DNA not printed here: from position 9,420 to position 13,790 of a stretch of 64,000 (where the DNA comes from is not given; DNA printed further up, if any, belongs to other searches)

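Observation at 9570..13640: Giant HTH + Mrr-like nuclease + STAND NTPase + helical-array protein: candidate Avs-like antiviral sensor with a fused antitoxin-type HTH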

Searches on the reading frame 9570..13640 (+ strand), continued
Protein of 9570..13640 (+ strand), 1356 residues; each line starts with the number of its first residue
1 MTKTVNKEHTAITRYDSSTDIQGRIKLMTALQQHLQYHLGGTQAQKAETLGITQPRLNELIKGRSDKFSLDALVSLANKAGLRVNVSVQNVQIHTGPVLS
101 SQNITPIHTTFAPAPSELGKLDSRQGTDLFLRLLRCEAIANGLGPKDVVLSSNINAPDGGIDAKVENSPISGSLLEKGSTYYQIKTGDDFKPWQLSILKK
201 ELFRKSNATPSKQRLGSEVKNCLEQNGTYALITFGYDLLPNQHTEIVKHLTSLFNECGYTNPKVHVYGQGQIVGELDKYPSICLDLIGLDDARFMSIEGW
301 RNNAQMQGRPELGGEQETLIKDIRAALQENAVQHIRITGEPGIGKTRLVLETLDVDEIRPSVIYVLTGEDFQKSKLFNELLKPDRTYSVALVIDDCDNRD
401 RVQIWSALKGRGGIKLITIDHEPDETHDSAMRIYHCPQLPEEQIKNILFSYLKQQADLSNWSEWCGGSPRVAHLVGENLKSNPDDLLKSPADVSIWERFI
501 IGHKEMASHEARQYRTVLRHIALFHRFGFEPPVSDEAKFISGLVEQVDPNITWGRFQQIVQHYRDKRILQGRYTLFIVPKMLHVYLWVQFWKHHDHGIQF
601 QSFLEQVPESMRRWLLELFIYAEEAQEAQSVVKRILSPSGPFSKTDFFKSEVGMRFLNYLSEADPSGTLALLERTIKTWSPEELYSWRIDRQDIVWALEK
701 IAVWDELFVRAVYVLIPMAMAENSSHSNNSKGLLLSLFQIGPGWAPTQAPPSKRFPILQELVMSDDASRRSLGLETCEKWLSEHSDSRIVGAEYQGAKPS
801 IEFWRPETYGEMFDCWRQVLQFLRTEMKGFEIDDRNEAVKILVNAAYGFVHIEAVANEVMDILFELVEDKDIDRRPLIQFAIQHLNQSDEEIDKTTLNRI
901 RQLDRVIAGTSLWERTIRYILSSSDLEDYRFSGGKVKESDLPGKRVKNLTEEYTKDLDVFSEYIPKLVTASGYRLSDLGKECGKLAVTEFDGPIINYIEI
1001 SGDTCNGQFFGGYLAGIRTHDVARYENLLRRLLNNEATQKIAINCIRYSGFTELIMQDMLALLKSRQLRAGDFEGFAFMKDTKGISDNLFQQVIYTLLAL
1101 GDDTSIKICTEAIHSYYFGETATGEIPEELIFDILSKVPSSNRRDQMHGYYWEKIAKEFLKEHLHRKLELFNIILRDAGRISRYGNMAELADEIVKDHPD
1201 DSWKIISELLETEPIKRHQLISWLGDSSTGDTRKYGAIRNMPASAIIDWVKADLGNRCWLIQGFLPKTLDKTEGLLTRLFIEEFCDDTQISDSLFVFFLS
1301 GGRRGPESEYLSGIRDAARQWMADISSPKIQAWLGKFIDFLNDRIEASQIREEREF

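Call 14: find_homologous_proteins(query=window:9570-13640:+, max_evalue=0.00001)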
Query window:9570-13640:+ (1356 aa): 351 proteins with E <= 0.00001 among 8000 candidates; the best 120 are listed.
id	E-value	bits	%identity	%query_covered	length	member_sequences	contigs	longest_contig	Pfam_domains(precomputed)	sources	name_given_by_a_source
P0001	0.0e+0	3079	100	98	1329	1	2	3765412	PF13744.13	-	-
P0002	0.0e+0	2638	84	100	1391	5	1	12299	PF13744.13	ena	-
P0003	0.0e+0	2580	82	100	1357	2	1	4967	PF13744.13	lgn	-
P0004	0.0e+0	2525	81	100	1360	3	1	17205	PF13744.13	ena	-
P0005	0.0e+0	2501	82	97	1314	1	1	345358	PF13744.13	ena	-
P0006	0.0e+0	2469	79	100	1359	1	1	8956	PF13744.13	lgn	-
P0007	0.0e+0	2464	79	100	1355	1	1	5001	PF13744.13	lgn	-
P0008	0.0e+0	2216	71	100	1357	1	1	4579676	PF13744.13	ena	-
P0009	0.0e+0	2198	71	100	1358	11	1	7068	PF13744.13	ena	-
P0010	0.0e+0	2190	71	100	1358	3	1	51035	PF13744.13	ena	-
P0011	0.0e+0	2189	71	100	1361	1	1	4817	PF13744.13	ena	-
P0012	0.0e+0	2174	71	100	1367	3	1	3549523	PF13744.13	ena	-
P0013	0.0e+0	2171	72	97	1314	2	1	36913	PF13744.13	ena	-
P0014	0.0e+0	2150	70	100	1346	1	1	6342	PF13744.13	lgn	-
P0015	0.0e+0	2148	70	99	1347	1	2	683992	PF13744.13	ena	-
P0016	0.0e+0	2117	69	100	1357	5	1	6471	PF13744.13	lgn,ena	-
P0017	0.0e+0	2113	68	100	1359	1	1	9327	PF13744.13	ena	-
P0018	0.0e+0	2107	69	100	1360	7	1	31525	PF13744.13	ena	-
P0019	0.0e+0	2097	68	100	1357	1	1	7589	PF13744.13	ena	-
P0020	0.0e+0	2092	69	98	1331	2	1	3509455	PF13744.13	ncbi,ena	-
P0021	0.0e+0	2087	68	99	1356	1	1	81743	PF13744.13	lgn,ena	-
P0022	0.0e+0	2086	68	100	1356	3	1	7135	PF13744.13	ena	-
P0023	0.0e+0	2078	68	100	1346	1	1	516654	PF13744.13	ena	-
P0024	0.0e+0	2065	67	99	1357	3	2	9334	PF13744.13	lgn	-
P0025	0.0e+0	2061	67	100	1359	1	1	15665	PF13744.13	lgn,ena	-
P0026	0.0e+0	2058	69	97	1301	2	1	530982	PF13744.13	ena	-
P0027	0.0e+0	2057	67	100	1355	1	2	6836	PF13744.13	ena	-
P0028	0.0e+0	1995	72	90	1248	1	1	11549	PF13744.13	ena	-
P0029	0.0e+0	1966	65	99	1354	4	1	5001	PF13744.13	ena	-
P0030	0.0e+0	1963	63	100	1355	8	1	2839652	PF13744.13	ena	-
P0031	0.0e+0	1947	63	100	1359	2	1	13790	PF13744.13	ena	-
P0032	0.0e+0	1946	63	100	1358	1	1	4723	PF13744.13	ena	-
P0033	0.0e+0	1945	63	99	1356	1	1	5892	PF13744.13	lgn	-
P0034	0.0e+0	1945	62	100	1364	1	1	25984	PF13744.13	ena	-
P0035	0.0e+0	1942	64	100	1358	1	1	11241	PF13744.13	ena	-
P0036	0.0e+0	1936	64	98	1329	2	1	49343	PF13744.13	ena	-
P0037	0.0e+0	1935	63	100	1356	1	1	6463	PF13744.13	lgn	-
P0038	0.0e+0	1930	62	100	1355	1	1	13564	PF13744.13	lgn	-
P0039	0.0e+0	1924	64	98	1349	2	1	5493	PF13744.13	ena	-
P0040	0.0e+0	1923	62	100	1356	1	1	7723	PF13744.13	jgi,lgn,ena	-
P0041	0.0e+0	1922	64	98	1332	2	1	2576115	PF13744.13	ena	-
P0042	0.0e+0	1922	63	100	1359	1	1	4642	PF13744.13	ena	-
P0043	0.0e+0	1921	64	100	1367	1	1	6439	PF13744.13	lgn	-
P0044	0.0e+0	1914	62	100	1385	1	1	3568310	PF13744.13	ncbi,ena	-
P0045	0.0e+0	1914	62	100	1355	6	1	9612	PF13744.13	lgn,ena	-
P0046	0.0e+0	1912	63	100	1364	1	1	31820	PF13744.13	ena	-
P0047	0.0e+0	1912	62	100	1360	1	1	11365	PF13744.13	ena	-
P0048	0.0e+0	1910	62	99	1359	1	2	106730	PF13744.13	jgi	jgi:predicted XRE-type DNA-binding protein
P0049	0.0e+0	1907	62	100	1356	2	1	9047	PF13744.13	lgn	-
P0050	0.0e+0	1906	63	100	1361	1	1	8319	PF13744.13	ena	-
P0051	0.0e+0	1906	62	100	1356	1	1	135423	PF13744.13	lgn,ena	-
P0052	0.0e+0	1906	62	100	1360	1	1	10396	PF13744.13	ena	-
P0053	0.0e+0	1902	63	100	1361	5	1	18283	PF13744.13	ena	-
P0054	0.0e+0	1902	61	99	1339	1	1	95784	PF13744.13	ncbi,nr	ncbi:MAG: XRE family transcriptional regulator [Gammaproteobacteria bacterium]|nr:XRE family transcr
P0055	0.0e+0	1902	62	100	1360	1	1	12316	PF13744.13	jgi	-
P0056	0.0e+0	1901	63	98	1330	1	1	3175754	PF13744.13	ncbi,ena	-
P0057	0.0e+0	1901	63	100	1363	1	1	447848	PF13744.13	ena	-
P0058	0.0e+0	1899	62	99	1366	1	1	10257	PF13744.13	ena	-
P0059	0.0e+0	1897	62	100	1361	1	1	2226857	PF13744.13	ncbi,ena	-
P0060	0.0e+0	1895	62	99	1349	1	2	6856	PF13744.13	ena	-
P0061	0.0e+0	1892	62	100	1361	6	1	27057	PF13744.13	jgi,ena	-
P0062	0.0e+0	1891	62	100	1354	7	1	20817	PF13744.13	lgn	-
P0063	0.0e+0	1890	62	100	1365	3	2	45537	PF13744.13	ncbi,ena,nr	ncbi:MAG: XRE family transcriptional regulator [Nitrospira sp.]|nr:XRE family transcriptional regula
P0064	0.0e+0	1882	62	100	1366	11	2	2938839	PF13744.13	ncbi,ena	-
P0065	0.0e+0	1882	62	100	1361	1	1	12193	PF13744.13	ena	-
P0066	0.0e+0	1881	62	100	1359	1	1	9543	PF13744.13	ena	-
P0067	0.0e+0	1880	62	98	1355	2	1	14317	PF13744.13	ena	-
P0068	0.0e+0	1879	63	100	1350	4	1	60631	PF13744.13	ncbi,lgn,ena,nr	ncbi:MAG: XRE family transcriptional regulator [Nitrospira sp.]|nr:XRE family transcriptional regula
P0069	0.0e+0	1878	62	100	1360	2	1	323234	PF13744.13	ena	-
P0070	0.0e+0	1878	62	98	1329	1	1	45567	PF13744.13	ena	-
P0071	0.0e+0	1874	61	100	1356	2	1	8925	PF13744.13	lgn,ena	-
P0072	0.0e+0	1873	61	100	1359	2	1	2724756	PF13744.13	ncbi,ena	-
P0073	0.0e+0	1872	63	98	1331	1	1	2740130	PF13744.13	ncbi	-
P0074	0.0e+0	1872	62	100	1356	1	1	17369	PF13744.13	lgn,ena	-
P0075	0.0e+0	1872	62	100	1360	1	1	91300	PF13744.13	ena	-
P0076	0.0e+0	1869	62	100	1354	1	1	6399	PF13744.13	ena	-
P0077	0.0e+0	1859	62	100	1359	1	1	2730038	PF13744.13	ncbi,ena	-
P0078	0.0e+0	1855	60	99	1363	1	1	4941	PF13744.13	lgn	-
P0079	0.0e+0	1854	59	100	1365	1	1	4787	PF13744.13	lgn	-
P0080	0.0e+0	1852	61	100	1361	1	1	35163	PF13744.13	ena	-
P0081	0.0e+0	1851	62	100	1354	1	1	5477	PF13744.13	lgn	-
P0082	0.0e+0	1846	62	98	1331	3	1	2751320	PF13744.13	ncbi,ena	-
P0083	0.0e+0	1841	61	100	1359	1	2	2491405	PF13744.13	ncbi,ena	-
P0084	0.0e+0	1839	62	98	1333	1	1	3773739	PF13744.13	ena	-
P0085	0.0e+0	1835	62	98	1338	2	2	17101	PF13744.13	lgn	-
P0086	0.0e+0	1835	60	100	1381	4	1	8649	PF13744.13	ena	-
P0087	0.0e+0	1834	61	98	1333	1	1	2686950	PF13744.13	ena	-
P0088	0.0e+0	1828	60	100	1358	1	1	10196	PF13744.13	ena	-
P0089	0.0e+0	1822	60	100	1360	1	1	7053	PF13744.13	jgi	-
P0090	0.0e+0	1821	60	100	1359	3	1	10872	PF13744.13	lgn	-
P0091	0.0e+0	1819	60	100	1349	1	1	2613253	PF13744.13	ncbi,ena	-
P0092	0.0e+0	1817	61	98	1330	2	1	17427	PF13744.13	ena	-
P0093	0.0e+0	1816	60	100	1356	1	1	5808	PF13744.13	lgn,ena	-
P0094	0.0e+0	1814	60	100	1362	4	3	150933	PF13744.13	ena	-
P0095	0.0e+0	1810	61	98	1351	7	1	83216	PF13744.13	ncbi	-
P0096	0.0e+0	1803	59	99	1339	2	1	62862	PF13744.13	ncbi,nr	ncbi:MAG: XRE family transcriptional regulator [Gammaproteobacteria bacterium]|nr:XRE family transcr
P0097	0.0e+0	1801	59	100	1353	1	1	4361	PF13744.13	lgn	-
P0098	0.0e+0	1788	60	98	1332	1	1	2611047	PF13744.13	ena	-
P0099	0.0e+0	1787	60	98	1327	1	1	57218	PF13744.13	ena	-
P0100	0.0e+0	1771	58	99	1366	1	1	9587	PF13744.13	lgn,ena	-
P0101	0.0e+0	1771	58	98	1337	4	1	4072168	PF13744.13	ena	-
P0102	0.0e+0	1768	58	100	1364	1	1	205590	PF13744.13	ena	-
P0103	0.0e+0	1758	57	99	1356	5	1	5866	PF13744.13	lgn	-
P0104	0.0e+0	1746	58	100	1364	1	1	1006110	PF13744.13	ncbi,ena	-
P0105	0.0e+0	1737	57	99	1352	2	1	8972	PF13744.13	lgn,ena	-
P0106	0.0e+0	1736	57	99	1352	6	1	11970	PF13744.13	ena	-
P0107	0.0e+0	1725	56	100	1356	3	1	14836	PF13744.13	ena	-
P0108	0.0e+0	1715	56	99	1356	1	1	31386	PF13744.13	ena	-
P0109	0.0e+0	1708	56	99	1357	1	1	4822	PF13744.13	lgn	-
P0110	0.0e+0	1699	62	90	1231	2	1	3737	PF13744.13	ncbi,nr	ncbi:MAG: hypothetical protein F4X92_03700, partial [Gammaproteobacteria bacterium]|nr:hypothetical 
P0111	0.0e+0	1697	55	99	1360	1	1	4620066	PF13744.13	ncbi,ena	-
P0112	0.0e+0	1680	62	91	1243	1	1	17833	PF13744.13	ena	-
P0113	0.0e+0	1680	55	99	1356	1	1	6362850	PF13744.13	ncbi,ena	-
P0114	0.0e+0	1676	55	99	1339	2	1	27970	PF13744.13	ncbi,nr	ncbi:MAG: XRE family transcriptional regulator [Desulfobulbaceae bacterium]|nr:MAG: XRE family trans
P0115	0.0e+0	1662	64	86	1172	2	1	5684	PF13744.13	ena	-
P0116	0.0e+0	1656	57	92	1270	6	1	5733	-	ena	-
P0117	0.0e+0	1634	53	100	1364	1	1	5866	PF13744.13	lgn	-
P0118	0.0e+0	1595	52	99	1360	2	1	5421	PF13744.13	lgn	-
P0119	0.0e+0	1579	75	68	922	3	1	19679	PF13744.13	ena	-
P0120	0.0e+0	1578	52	99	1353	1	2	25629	PF13744.13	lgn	-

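Call 24: find_encoding_contigs(protein=P0008, flank=6000, max_places=2)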
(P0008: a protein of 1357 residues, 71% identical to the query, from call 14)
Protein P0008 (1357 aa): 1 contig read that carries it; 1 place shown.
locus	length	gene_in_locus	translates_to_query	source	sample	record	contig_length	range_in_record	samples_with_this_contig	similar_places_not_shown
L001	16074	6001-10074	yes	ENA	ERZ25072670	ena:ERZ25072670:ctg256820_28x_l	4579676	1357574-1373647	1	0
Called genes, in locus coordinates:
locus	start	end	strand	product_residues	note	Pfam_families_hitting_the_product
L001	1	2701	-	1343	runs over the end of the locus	PF02384:N6_Mtase (faint), PF07669:Eco57I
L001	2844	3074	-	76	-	-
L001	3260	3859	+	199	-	PF13274:SocA_Panacea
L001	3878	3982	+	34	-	-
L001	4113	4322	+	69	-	PF09720:Unstab_antitox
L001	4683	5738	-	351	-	PF09952:AbiEi_2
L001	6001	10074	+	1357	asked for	PF13744:HTH_37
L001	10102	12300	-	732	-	PF01555:N6_N4_Mtase (weak), PF08241:Methyltransf_11 (faint), PF01555:N6_N4_Mtase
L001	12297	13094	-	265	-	-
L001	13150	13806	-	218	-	PF00730:HhH-GPD, PF00633:HHH (weak), PF10576:EndIII_4Fe-2S (weak)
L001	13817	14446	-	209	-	PF02508:Rnf-Nqr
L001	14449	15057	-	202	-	PF02190:LON_substr_bdg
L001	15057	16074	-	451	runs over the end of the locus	PF01225:Mur_ligase, PF08245:Mur_ligase_M, PF02875:Mur_ligase_C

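Call 25: find_encoding_contigs(protein=P0044, flank=6000, max_places=2)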
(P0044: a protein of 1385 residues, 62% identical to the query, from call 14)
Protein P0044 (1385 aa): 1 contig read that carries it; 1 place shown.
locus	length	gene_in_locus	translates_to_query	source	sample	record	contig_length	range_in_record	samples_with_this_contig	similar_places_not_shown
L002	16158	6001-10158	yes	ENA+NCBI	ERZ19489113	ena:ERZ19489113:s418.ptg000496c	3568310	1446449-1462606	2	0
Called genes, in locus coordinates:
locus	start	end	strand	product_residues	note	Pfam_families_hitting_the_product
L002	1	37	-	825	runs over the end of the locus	PF07715:Plug, PF00593:TonB_dep_Rec_b-barrel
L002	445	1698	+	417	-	PF01494:FAD_binding_3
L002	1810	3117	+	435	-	PF00355:Rieske, PF00848:Ring_hydroxyl_A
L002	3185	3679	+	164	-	PF00866:Ring_hydroxyl_B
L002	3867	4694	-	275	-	-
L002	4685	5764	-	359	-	PF09952:AbiEi_2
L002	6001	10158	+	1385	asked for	PF13744:HTH_37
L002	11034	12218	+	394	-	PF00108:Thiolase_N, PF02803:Thiolase_C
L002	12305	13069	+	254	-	PF23441:SDR, PF00106:adh_short, PF08659:KR, PF13561:adh_short_C2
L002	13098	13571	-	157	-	PF01668:SmpB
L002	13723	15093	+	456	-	PF00209:SNF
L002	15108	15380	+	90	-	PF03658:Ub-RnfH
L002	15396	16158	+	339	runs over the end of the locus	PF01032:FecCD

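Call 26: find_encoding_contigs(protein=P0113, flank=6000, max_places=2)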
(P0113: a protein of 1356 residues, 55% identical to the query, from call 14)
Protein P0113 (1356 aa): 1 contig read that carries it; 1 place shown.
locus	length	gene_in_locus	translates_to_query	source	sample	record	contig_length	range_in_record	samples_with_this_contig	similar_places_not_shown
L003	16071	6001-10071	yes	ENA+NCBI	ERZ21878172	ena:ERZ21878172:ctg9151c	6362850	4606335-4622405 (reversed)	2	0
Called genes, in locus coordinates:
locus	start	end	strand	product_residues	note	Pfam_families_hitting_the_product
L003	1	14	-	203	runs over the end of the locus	PF02661:Fic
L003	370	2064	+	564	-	PF00078:RVT_1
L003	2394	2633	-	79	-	PF00239:Resolvase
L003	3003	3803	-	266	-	PF01695:IstB_IS21, PF00308:Bac_DnaA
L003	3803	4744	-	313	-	PF22483:Mu-transpos_C_2 (weak)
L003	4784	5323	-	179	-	PF27155:Y4rL_C (weak)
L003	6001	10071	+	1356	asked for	PF13744:HTH_37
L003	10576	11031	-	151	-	PF13279:4HBT_2, PF03061:4HBT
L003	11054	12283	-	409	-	PF01676:Metalloenzyme, PF10143:PhosphMutase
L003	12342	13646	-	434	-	PF03447:NAD_binding_3, PF00742:Homoserine_dh, PF01842:ACT, PF22629:ACT_AHAS_ss (weak)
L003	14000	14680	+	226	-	PF00406:ADK, PF13207:AAA_17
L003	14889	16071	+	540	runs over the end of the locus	PF00590:TP_methylase, PF02602:HEM4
